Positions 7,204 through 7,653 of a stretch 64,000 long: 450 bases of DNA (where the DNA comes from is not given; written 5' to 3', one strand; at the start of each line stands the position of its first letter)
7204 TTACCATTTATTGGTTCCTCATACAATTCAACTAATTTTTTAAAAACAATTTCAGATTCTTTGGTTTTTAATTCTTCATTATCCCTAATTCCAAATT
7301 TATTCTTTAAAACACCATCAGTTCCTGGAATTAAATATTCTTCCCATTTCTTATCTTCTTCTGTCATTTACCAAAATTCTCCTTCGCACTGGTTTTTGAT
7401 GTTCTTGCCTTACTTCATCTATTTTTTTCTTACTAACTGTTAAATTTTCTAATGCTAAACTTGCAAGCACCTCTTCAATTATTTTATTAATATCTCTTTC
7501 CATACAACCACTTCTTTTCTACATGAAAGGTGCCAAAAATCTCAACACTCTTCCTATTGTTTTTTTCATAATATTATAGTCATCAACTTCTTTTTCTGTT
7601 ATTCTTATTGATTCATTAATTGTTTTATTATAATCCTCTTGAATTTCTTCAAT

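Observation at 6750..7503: Class I Fic toxin-antitoxin pair with a 50-aa antitoxin ORF absent from the ORF track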

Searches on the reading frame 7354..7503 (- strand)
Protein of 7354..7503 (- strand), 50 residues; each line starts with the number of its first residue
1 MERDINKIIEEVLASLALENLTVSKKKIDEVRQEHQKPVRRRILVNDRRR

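Call 3: search_protein_families(library=pfam, proteins=[window:7354-7503:-], max_evalue=1)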
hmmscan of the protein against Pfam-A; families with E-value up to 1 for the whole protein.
window:7354-7503:- (50 aa): 1 family
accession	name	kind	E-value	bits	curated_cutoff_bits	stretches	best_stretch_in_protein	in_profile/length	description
PF03726.19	PNPase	-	0.025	15.5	24.6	1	3-49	28-76/81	Polyribonucleotide nucleotidyltransferase, RNA binding domain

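Call 4: search_protein_families(library=ncbifam, proteins=[window:7354-7503:-], max_evalue=1)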
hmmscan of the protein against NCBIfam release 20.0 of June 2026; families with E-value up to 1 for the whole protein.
window:7354-7503:- (50 aa): 1 family
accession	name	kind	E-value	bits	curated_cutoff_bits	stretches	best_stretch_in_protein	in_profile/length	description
TIGR03982.2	TIGR03982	hypoth_equivalog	0.035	14.1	40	1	7-36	85-114/118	TIGR03982 family His-Xaa-Ser system protein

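Call 5: search_solved_structures(query=window:7354-7503:-, max_evalue=10, show_alignments=3)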
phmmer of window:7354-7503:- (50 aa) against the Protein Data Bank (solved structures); distinct sequences matched with E-value up to 10: 1.
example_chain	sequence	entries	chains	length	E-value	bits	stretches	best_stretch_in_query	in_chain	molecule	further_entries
4dmo_A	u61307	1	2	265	0.45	14.5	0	4-48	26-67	N-hydroxyarylamine O-acetyltransferase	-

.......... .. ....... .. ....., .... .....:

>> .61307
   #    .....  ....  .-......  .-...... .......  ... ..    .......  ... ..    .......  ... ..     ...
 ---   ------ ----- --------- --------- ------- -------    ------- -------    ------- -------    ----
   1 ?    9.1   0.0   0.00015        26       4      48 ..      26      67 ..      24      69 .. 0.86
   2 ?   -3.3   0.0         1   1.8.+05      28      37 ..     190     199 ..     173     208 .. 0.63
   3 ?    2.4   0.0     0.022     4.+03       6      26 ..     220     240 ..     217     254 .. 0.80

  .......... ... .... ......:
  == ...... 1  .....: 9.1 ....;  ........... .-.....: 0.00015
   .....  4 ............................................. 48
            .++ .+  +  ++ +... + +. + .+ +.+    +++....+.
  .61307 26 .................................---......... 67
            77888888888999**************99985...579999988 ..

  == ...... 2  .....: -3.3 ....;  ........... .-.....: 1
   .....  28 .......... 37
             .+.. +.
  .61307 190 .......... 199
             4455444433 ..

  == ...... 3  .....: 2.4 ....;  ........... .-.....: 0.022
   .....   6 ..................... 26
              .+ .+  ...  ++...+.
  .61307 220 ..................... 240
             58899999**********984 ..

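Call 7: find_homologous_proteins(query=window:7354-7503:-, max_evalue=0.01)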
Query window:7354-7503:- (50 aa): 1 proteins with E <= 0.01 among 1 candidates.
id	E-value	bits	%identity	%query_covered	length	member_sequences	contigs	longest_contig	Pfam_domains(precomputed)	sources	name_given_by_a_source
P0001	7.8e-22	92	100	100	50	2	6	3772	-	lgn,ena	-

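Call 8: search_protein_families(library=padloc, proteins=[window:7354-7503:-], max_evalue=1)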
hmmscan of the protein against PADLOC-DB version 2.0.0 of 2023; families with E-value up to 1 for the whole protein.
window:7354-7503:- (50 aa): 2 families
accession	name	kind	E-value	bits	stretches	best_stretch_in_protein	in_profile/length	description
PDLC01694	typeIV_Cas11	-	0.0047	15.1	1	3-37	50-85/114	Cas11_0_IV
PDLC01222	typeIV_Cas11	-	0.018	13.5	1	4-37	26-59/94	CAS-IV-C; effector_SS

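Call 18: search_protein_representatives(protein=window:7354-7503:-)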
Query: 50 residues. Proteins with E-value up to 0.001 (for the whole library): 2; up to 1e-10: 0; up to 1e-30: 0. The best 2 are listed.
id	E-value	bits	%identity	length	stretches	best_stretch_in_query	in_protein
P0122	1.7e-08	49.5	62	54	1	1-48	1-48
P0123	2.9e-04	36.5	67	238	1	1-36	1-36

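Call 22: search_solved_structures(query=A2, max_evalue=1, show_alignments=2)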
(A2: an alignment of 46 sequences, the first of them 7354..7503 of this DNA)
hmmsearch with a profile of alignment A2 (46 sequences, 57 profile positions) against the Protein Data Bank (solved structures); distinct sequences matched with E-value up to 1: 14.
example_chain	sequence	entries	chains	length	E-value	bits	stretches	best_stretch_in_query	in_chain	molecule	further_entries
3zc7_B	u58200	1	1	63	1.9e-10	43.5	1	6-55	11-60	ANTITOXIN VBHA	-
3shg_B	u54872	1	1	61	2.4e-10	43.2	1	6-55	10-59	VbhA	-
3zcb_B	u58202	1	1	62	1.3e-07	34.5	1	6-55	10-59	ANTITOXIN VBHA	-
5eu0_B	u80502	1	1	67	2.4e-06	30.4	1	4-45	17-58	antitoxin 1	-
5nh2_B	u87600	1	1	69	1.5e-05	27.9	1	4-45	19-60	Uncharacterized protein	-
8vei_A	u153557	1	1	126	0.042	16.8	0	28-45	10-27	CHD_r1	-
9lm9_A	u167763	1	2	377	0.21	14.5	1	27-47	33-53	bvFP-Pfr16.v14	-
9c7z_A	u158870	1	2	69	0.4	13.7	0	27-49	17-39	HALC3_919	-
1mp9_A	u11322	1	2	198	0.45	13.5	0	32-53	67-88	TATA-binding protein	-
4k08_A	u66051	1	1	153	0.59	13.1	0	36-51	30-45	Methyl-accepting chemotaxis sensory transducer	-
6gse_A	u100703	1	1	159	0.81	12.7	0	27-47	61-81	Activity-regulated cytoskeleton-associated protein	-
8sot_A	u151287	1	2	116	0.9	12.5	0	23-49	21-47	Basic membrane protein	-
9x1n_G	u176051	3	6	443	0.96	12.4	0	31-55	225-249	5'-3' nuclease, encoded next to Rad50 and Mre11 homologs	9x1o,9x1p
9x1l_G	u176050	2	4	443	0.97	12.4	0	31-55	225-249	5'-3' nuclease, encoded next to Rad50 and Mre11 homologs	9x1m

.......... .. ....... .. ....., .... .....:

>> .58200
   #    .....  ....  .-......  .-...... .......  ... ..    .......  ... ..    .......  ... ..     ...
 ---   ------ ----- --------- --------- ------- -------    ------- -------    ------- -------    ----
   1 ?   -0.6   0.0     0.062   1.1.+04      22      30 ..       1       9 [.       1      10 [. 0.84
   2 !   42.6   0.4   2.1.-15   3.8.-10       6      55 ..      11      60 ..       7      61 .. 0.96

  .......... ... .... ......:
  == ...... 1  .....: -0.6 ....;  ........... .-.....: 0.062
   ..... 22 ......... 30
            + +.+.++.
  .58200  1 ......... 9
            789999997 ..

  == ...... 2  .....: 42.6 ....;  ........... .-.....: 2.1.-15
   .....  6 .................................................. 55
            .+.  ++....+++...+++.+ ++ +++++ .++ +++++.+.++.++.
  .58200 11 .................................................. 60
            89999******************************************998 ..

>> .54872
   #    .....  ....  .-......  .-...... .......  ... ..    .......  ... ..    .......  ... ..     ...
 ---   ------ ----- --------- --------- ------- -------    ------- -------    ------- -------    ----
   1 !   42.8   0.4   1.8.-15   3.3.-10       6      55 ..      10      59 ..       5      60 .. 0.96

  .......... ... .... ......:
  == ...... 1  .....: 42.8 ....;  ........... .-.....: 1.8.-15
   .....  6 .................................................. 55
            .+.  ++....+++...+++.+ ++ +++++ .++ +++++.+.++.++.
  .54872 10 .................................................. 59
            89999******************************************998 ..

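Call 23: search_protein_families(library=pfam, alignment_id=A2, max_evalue=0.01)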
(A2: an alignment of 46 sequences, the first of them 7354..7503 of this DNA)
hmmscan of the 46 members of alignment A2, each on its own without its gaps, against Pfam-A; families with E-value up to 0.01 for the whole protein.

A. member 1, window:7354-7503:- (50 aa): 0 families

B. families by the number of members that match (of 46 scanned): 4 families
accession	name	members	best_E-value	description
PF18495.6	VbhA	24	1.5e-17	Antitoxin VbhA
PF09851.14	SHOCT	2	0.00069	Short C-terminal domain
PF22746.1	SHOCT-like_DUF2089-C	1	0.0034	SHOCT-like domain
PF17707.6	DUF5553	1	0.0081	Family of unknown function (DUF5553)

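Call 57: find_homologous_proteins(query=A3, max_evalue=0.001)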
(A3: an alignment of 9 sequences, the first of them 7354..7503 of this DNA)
Query A3 (9 sequences) (50 aa, profile of the alignment): 23 proteins with E <= 0.001 among 230 candidates.
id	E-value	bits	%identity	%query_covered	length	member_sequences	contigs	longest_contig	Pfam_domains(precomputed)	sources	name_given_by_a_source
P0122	2.7e-22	96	63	96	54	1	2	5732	-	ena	-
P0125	4.4e-21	93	62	100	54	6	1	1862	-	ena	-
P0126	1.3e-20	91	34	58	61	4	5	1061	-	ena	-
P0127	4.2e-20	89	34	58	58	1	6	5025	-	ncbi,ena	-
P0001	1.4e-19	88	100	100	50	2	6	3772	-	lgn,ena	-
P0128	1.5e-19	88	54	100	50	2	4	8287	-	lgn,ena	-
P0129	1.2e-18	85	-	-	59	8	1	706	-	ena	-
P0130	2.5e-18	84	-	-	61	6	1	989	-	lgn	-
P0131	1.2e-16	78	62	100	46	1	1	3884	-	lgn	-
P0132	5.9e-16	76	34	58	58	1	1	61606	-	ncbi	-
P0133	1.5e-14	72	-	-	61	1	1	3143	-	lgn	-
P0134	7.8e-14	69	-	-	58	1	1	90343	-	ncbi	-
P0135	6.3e-13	66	31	78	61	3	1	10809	-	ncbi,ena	-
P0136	6.6e-13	66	44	50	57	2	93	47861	-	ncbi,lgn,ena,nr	ncbi:MAG TPA: hypothetical protein IAB45_01685 [Candidatus Onthousia faecavium]|nr:hypothetical prot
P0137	1.2e-12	66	44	50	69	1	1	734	-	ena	-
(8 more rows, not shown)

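Call 63: predict_structure(alignment_id=A5)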
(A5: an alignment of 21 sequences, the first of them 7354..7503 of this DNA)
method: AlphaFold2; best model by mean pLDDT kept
length: 50 residues; sequences in the alignment: 21
mean_pLDDT: 71.4   pTM: 0.41
mean pLDDT of the five models: 71.4, 66.7, 66.3, 63.9, 62.8
residues with pLDDT >= 90: 0; 70-90: 31; 50-70: 17; < 50: 2
segments of 3 or more residues with pLDDT < 50: none
pLDDT, mean of each block of 10 residues (from residue 1): 76 83 77 68 52
secondary structure, 60 per line:
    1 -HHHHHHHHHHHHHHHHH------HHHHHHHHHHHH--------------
elements in order: H2-18 H25-36

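Call 65: fold_search(model_id=the predicted structure, library=pdb)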
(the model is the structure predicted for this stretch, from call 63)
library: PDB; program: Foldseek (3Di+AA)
matches with E <= 10: 15; with E <= 0.001: 0
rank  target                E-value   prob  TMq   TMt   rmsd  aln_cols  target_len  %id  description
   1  3qwg_A                3.0e+00  0.20  0.40  0.24   3.4        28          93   28  Crystal structure of EspRdelta10, C-terminal 10 amino acids deletion mutant of EspR transcription factor from Mycobact (released 2011-09-14)
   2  2zfd_A                3.5e+00  0.21  0.45  0.15   2.0        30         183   17  The crystal structure of plant specific calcium binding protein AtCBL2 in complex with the regulatory domain of AtCIPK (released 2008-02-19)
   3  3r1f_C                3.5e+00  0.16  0.41  0.19   3.3        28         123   28  Crystal structure of a key regulator of virulence in Mycobacterium tuberculosis (released 2011-08-03)
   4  2ehb_A                5.1e+00  0.16  0.45  0.15   2.2        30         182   23  The structure of the C-terminal domain of the protein kinase AtSOS2 bound to the calcium sensor AtSOS3 (released 2007-09-25)
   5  3qf3_D                5.5e+00  0.12  0.40  0.18   3.3        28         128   28  Crystal structure of EspR transcription factor from mycobacterium tuberculosis (released 2011-09-14)
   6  3r1f_O                5.5e+00  0.11  0.39  0.24   3.3        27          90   30  Crystal structure of a key regulator of virulence in Mycobacterium tuberculosis (released 2011-08-03)
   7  8jxm_C                7.0e+00  0.16  0.56  0.06   1.4        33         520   15  Human 3-methylcrotonyl-CoA carboxylase in BCCP-H2 state with MCoA (released 2024-07-03)
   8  5eu0_B                7.0e+00  0.12  0.52  0.48   3.0        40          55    8  FIC domain of Bep1 from Bartonella rochalimae in complex with BiaA (released 2017-03-01)
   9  3qf3_A                7.0e+00  0.10  0.40  0.18   3.3        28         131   28  Crystal structure of EspR transcription factor from mycobacterium tuberculosis (released 2011-09-14)
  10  8rkd_A                7.0e+00  0.06  0.33  0.06   3.2        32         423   22  TadA/CpaF with AMPPNP (released 2024-08-14)
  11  9i8v_F                7.0e+00  0.05  0.32  0.26   6.2        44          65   23  Cryo-EM structure of the Danio rerio tRNA ligase complex (released 2025-04-23)
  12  8t0m_H                7.6e+00  0.11  0.47  0.16   3.4        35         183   20  Proteasome 20S core particle from Pre1-1 Pre4-1 Double mutant (released 2023-09-06)
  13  4e45_C                8.8e+00  0.08  0.44  0.28   2.5        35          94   14  Crystal structure of the hMHF1/hMHF2 Histone-Fold Tetramer in Complex with Fanconi Anemia Associated Helicase hFANCM (released 2013-03-20)
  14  1v1f                  9.5e+00  0.11  0.44  0.14   2.3        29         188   24  Structure of the Arabidopsis thaliana SOS3 complexed with Calcium(II) and Manganese(II) ions (released 2005-01-19)
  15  3r1f_A                9.5e+00  0.08  0.40  0.19   3.3        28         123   28  Crystal structure of a key regulator of virulence in Mycobacterium tuberculosis (released 2011-08-03)

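Call 66: search_protein_families(library=pfam, proteins=[P0123], max_evalue=0.01)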
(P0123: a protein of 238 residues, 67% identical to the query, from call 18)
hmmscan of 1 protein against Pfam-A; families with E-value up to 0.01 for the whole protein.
P0123 (238 aa): 1 family
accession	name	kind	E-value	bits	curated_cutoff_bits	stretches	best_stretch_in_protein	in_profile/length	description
PF13021.12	DUF3885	-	6.9e-27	95.2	23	1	29-115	104-189/189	Domain of unknown function (DUF3885)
